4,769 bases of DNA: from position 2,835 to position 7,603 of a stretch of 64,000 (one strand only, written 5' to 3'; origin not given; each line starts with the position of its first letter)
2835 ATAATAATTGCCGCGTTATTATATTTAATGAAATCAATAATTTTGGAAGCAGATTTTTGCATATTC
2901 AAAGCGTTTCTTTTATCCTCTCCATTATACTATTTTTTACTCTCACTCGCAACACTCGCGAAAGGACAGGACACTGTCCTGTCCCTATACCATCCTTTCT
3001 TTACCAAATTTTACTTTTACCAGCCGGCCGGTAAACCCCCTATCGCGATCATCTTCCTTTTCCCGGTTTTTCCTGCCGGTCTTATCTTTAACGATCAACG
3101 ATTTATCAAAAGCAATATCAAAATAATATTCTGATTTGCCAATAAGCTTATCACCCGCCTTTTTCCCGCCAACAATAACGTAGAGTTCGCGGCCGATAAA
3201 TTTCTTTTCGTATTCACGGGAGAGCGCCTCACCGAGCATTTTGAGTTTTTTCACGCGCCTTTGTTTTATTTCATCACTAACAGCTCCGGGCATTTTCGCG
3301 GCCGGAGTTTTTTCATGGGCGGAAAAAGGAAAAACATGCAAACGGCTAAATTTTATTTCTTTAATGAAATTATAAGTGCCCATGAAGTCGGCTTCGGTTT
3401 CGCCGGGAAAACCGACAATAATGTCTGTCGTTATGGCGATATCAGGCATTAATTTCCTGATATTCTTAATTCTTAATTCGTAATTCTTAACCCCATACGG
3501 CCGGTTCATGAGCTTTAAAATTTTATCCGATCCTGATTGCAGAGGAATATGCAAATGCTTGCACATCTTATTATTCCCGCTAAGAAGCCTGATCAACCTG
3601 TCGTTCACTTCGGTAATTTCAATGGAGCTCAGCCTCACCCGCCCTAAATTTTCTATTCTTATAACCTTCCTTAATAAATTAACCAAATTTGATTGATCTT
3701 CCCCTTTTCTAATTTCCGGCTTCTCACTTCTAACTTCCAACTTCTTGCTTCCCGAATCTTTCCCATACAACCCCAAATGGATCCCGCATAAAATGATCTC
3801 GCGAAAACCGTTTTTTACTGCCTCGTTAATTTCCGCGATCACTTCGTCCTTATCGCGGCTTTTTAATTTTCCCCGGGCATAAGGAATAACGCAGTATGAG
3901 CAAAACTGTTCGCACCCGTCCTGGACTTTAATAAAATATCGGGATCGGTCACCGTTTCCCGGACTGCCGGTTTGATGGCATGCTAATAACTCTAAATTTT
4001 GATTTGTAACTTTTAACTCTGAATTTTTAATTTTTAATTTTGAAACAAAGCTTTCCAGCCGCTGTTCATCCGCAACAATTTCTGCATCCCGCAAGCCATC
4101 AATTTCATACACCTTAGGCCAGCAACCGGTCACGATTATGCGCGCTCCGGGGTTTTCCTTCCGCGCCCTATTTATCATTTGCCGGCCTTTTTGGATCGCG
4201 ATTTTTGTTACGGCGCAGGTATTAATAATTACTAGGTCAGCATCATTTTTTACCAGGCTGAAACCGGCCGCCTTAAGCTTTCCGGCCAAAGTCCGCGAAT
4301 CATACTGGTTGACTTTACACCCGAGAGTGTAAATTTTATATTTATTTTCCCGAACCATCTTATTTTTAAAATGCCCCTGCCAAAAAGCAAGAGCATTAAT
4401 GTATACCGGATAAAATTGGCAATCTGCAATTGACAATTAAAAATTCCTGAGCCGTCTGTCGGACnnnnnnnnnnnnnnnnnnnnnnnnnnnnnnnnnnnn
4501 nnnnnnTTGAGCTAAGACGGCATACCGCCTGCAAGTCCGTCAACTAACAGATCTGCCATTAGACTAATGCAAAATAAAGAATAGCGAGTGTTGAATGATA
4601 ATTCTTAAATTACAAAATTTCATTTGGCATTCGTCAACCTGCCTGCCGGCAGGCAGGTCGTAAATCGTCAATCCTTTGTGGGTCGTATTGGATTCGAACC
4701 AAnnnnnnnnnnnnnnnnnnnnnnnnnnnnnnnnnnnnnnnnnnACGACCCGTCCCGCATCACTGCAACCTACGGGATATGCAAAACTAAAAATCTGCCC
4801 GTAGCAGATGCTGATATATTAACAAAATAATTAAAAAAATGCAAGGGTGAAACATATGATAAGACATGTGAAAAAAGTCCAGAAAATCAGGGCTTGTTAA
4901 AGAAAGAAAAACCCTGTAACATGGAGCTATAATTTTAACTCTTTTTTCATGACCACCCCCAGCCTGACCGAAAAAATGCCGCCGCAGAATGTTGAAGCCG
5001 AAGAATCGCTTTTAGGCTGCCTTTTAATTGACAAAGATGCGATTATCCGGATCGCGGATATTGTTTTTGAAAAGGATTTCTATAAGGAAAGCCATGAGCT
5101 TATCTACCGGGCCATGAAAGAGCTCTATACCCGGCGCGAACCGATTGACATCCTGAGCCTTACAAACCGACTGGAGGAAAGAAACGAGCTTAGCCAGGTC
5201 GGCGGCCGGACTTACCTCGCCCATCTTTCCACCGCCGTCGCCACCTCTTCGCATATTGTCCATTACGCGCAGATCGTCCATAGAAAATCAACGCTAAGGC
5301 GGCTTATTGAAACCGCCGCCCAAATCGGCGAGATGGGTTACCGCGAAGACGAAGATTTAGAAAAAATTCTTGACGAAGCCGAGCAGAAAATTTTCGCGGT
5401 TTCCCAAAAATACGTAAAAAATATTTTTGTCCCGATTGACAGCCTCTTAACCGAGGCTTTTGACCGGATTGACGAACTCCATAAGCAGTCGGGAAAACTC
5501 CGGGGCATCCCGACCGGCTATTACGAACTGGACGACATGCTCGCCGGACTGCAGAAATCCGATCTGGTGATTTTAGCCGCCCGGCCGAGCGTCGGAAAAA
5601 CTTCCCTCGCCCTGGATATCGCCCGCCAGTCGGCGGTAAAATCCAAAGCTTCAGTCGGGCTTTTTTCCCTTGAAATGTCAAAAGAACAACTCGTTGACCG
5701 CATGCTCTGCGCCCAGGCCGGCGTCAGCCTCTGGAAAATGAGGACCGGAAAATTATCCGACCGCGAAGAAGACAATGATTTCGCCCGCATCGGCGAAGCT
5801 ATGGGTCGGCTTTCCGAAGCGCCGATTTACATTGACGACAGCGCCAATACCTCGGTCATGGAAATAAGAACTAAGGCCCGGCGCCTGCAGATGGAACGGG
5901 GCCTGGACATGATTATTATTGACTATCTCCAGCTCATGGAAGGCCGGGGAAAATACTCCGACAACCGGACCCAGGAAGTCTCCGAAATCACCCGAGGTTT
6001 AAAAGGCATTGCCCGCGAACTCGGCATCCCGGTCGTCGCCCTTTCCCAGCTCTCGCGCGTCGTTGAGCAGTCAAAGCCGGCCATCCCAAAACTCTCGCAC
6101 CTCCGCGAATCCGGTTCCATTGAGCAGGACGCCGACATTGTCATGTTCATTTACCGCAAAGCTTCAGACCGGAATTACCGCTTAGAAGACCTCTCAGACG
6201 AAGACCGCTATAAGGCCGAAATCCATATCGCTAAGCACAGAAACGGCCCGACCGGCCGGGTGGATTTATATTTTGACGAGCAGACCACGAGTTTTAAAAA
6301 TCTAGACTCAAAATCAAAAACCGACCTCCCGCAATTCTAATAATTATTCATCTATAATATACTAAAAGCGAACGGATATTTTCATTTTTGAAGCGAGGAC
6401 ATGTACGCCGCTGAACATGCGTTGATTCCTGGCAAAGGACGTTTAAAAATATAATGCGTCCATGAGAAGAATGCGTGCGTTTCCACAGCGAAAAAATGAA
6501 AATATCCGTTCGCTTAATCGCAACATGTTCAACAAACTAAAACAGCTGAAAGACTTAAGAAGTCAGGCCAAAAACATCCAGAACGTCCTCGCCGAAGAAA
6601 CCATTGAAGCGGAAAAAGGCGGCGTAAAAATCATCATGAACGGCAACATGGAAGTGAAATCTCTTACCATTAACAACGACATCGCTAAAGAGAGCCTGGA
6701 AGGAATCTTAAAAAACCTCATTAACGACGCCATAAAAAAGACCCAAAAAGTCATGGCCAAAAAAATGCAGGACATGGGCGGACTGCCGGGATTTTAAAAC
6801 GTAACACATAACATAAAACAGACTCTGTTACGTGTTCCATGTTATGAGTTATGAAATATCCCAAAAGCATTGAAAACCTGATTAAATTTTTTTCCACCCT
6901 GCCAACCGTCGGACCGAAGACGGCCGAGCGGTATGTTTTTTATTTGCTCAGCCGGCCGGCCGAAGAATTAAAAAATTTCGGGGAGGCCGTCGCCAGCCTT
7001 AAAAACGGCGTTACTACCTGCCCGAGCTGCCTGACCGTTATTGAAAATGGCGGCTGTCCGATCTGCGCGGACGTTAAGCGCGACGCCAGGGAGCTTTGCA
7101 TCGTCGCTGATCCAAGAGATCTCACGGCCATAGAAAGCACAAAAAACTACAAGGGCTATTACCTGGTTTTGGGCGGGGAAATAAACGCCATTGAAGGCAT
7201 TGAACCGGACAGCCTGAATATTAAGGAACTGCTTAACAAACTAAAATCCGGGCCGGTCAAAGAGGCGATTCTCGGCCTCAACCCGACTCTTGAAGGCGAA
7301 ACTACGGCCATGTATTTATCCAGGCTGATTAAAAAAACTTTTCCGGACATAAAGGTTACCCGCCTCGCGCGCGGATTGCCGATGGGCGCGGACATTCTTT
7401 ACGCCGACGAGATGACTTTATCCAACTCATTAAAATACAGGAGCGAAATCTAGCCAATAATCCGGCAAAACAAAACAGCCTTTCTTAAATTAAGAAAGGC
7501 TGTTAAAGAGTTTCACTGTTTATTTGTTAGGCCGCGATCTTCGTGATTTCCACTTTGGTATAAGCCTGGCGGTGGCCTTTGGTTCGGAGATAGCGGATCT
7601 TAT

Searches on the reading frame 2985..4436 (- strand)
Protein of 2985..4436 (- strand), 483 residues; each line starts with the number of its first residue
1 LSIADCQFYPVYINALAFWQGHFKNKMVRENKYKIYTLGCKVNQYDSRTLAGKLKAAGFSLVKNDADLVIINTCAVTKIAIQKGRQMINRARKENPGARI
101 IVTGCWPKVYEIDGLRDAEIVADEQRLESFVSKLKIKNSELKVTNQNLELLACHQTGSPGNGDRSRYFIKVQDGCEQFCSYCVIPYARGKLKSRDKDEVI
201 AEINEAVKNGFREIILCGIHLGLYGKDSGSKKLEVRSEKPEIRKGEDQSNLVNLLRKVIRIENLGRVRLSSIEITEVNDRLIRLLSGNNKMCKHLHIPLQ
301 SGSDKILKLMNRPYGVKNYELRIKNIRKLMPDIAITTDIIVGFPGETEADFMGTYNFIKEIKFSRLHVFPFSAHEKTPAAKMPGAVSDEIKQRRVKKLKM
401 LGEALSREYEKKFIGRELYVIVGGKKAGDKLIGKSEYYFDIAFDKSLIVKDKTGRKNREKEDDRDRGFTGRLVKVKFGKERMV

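Call 40: search_protein_families(library=pfam, proteins=[window:2985-4436:-], max_evalue=0.0001)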
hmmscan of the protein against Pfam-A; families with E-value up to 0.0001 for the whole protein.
window:2985-4436:- (483 aa): 2 families
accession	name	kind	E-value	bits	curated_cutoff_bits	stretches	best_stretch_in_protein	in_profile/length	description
PF04055.27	Radical_SAM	-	4.6e-24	85.9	29.5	1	169-358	1-166/166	Radical SAM superfamily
PF00919.26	UPF0004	-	2.1e-22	79.4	27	1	32-111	1-83/98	Uncharacterized protein family UPF0004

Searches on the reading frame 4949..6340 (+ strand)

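Call 40: search_protein_families(library=pfam, proteins=[window:4949-6340:+], max_evalue=0.0001)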
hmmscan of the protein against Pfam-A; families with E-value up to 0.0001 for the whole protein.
window:4949-6340:+ (463 aa): 3 families
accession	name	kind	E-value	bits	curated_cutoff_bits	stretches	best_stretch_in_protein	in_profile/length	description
PF03796.21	DnaB_C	-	3.4e-101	338.3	27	1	186-451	1-255/255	DnaB-like helicase C terminal domain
PF00772.26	DnaB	-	2.1e-34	118.1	23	1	11-111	2-102/103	DnaB-like helicase N terminal domain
PF13481.12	AAA_25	-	2e-13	50.9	27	1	197-367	25-189/195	AAA domain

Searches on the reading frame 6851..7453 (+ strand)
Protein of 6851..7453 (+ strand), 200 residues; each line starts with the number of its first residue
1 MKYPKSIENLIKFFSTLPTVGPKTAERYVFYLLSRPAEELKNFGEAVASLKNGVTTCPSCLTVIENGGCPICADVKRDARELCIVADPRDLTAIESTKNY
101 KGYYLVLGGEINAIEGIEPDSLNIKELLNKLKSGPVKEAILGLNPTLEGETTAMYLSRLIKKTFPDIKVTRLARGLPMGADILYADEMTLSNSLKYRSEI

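Call 40: search_protein_families(library=pfam, proteins=[window:6851-7453:+], max_evalue=0.0001)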
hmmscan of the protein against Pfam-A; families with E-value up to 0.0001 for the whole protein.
window:6851-7453:+ (200 aa): 4 families
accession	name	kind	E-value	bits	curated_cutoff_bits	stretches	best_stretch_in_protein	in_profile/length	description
PF13662.12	Toprim_4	-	2.7e-20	72.8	25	1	81-173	2-85/85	Toprim domain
PF21176.3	RecR_HhH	-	1.3e-10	41.3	27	1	7-47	1-41/45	RecR, helix-hairpin-helix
PF01751.28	Toprim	-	9.1e-09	35.8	23.1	1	81-172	1-96/96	Toprim domain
PF21175.2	RecR_C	-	3.2e-08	33.3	22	1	175-197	1-23/24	RecR, C-terminal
